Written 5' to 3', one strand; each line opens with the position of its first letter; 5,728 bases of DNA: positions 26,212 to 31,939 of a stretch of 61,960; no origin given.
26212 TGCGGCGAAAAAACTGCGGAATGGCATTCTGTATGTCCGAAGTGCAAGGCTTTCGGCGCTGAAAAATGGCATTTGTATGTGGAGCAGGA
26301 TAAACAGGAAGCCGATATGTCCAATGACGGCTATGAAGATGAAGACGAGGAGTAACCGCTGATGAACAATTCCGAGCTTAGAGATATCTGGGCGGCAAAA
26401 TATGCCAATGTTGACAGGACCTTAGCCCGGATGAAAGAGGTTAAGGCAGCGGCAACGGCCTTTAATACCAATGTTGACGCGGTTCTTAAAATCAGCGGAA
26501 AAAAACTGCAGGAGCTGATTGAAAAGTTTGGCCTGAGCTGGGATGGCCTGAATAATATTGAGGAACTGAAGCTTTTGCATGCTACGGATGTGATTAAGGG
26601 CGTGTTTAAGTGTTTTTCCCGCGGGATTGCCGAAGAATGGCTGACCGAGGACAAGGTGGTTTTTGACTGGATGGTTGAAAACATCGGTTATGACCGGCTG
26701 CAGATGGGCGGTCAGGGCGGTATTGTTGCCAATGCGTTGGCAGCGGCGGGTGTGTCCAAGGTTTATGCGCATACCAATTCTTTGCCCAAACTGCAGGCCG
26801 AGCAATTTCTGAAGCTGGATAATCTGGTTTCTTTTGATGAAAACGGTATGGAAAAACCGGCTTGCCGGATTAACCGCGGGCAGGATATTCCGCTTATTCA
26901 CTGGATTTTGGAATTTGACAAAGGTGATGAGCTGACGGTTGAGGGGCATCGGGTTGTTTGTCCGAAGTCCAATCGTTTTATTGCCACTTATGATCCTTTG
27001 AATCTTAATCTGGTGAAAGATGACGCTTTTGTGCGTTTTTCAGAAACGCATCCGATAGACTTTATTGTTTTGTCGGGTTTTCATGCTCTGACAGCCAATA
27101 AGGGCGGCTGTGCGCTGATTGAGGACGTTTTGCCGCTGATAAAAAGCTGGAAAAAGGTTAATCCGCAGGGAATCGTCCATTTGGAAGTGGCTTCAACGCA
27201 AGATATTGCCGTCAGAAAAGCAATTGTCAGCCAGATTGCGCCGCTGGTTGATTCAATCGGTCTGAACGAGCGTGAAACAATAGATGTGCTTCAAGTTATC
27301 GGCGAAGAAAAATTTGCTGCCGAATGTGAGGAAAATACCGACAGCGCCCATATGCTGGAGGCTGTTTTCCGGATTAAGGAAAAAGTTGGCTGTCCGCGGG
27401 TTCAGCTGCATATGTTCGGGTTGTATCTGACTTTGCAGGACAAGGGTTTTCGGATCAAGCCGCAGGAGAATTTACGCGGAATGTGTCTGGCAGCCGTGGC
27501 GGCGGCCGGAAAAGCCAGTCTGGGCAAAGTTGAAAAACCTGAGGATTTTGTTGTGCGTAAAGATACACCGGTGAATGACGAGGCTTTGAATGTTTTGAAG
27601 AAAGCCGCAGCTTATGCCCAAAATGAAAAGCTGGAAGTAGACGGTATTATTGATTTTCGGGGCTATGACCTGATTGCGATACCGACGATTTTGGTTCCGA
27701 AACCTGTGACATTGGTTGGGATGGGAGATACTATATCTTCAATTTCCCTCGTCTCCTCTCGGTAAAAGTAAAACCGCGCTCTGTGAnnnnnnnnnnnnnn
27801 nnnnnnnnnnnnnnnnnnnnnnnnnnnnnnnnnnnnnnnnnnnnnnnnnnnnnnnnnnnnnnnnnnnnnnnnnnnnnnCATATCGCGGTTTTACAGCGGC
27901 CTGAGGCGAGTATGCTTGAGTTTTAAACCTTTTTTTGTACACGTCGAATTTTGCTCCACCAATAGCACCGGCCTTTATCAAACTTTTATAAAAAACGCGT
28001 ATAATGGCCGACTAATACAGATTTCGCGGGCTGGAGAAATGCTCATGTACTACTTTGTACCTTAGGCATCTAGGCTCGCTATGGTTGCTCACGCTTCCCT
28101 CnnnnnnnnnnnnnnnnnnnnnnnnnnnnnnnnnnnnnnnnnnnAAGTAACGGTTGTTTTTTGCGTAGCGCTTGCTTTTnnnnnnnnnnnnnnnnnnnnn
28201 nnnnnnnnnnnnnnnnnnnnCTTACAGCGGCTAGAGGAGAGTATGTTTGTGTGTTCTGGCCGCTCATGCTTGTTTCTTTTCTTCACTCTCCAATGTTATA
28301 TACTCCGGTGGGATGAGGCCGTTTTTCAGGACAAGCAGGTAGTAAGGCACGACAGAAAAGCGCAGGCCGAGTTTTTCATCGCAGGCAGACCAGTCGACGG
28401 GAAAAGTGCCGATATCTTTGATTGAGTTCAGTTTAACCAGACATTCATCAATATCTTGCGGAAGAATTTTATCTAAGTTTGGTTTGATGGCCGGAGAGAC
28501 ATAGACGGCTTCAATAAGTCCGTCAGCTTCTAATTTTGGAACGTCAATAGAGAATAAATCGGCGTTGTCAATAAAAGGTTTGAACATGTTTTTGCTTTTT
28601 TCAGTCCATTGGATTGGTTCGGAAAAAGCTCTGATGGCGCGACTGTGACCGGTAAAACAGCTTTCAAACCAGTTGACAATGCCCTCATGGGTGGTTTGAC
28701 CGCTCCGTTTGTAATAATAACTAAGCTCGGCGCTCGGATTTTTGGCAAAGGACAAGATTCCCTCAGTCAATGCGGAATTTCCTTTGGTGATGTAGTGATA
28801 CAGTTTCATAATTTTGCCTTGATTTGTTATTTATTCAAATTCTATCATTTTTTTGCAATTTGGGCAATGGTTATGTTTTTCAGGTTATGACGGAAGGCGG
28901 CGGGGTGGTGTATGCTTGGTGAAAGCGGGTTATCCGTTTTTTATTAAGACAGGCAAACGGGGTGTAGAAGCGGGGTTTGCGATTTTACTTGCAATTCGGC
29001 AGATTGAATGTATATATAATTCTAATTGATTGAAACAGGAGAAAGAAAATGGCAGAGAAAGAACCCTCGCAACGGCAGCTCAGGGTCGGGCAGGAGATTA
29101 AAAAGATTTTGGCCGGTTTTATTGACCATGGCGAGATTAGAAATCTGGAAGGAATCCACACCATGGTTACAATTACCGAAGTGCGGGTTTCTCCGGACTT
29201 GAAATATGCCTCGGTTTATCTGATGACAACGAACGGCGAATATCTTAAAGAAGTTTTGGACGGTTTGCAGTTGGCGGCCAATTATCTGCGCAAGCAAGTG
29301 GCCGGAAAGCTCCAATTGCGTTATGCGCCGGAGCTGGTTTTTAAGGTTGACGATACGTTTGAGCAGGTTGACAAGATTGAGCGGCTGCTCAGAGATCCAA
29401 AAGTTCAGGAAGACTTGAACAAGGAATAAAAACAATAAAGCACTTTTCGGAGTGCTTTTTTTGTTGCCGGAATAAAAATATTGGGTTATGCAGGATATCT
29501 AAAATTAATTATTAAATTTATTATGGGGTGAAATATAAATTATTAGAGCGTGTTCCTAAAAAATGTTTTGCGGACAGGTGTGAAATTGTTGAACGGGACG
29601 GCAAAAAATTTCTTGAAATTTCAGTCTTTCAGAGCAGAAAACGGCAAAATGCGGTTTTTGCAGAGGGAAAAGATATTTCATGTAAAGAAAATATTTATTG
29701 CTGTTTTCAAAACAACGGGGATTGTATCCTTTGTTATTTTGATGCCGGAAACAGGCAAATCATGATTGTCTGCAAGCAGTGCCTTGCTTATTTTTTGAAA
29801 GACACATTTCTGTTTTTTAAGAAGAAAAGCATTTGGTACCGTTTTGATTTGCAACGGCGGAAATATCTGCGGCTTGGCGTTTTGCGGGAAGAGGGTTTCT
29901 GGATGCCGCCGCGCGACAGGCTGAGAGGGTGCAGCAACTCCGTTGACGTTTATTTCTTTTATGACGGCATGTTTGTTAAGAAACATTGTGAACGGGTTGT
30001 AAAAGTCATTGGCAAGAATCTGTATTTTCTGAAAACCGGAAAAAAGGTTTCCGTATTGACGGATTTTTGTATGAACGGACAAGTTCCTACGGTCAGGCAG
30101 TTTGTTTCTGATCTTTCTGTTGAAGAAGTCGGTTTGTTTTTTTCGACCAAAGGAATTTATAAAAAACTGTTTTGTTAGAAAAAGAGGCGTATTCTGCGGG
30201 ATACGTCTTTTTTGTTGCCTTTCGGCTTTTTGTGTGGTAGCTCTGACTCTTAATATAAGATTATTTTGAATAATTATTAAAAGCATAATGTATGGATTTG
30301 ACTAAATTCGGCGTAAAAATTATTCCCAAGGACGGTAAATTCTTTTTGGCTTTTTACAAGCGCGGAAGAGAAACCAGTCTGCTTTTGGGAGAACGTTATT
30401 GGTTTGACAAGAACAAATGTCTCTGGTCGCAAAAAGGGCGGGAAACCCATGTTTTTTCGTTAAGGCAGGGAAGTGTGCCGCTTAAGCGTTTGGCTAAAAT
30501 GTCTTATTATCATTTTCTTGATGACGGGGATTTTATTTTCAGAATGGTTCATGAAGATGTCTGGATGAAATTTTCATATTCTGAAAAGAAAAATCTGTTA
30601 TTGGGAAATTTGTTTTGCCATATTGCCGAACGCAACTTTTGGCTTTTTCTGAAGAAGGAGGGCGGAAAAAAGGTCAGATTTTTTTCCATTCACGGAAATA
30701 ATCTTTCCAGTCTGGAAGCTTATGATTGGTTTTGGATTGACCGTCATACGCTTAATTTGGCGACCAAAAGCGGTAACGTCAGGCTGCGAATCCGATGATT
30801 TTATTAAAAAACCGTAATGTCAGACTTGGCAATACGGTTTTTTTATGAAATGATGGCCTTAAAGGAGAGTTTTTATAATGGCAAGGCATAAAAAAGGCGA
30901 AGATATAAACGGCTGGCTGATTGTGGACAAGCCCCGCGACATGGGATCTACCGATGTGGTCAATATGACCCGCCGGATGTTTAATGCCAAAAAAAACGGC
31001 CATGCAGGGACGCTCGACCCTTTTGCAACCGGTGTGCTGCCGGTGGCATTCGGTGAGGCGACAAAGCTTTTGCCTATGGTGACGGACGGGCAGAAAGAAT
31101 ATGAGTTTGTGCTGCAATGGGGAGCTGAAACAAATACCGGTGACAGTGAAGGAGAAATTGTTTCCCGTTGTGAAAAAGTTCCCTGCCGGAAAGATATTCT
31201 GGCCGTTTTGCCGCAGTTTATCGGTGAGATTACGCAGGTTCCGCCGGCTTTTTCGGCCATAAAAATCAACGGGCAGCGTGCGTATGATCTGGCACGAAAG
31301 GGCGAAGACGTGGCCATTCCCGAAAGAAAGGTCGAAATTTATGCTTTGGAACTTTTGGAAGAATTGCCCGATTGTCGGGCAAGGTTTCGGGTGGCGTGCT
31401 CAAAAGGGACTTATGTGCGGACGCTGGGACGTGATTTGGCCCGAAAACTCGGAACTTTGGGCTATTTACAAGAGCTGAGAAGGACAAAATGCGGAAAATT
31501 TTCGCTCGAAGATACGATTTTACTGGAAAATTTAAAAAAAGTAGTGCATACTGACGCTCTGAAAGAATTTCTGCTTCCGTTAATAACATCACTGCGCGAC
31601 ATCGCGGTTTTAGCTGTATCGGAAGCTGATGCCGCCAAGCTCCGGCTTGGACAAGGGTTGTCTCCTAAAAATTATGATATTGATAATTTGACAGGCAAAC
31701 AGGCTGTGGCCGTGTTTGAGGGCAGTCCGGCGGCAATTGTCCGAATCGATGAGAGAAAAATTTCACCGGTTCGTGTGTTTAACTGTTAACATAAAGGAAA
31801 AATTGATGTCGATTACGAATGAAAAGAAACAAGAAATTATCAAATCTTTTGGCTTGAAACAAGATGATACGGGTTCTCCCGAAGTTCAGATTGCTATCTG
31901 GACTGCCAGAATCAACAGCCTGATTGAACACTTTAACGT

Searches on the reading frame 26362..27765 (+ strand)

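Call 40: search_protein_families(library=pfam, proteins=[window:26362-27765:+], max_evalue=0.0001)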
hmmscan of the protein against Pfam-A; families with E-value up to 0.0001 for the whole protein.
window:26362-27765:+ (467 aa): 1 family
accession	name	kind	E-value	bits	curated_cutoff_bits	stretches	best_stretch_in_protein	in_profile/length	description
PF04587.20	ADP_PFK_GK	-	1.7e-70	238.3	27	1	30-464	3-429/430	ADP-specific Phosphofructokinase/Glucokinase conserved region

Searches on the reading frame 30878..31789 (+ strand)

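Call 40: search_protein_families(library=pfam, proteins=[window:30878-31789:+], max_evalue=0.0001)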
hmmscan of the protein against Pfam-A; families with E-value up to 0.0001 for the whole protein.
window:30878-31789:+ (303 aa): 2 families
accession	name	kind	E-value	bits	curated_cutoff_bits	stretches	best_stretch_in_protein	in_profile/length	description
PF01509.24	TruB_N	-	2.2e-54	184.3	27.3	1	32-180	1-149/149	TruB family pseudouridylate synthase (N terminal domain)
PF16198.10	TruB_C_2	-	1.2e-10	41.8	29.3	1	181-237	1-63/66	tRNA pseudouridylate synthase B C-terminal domain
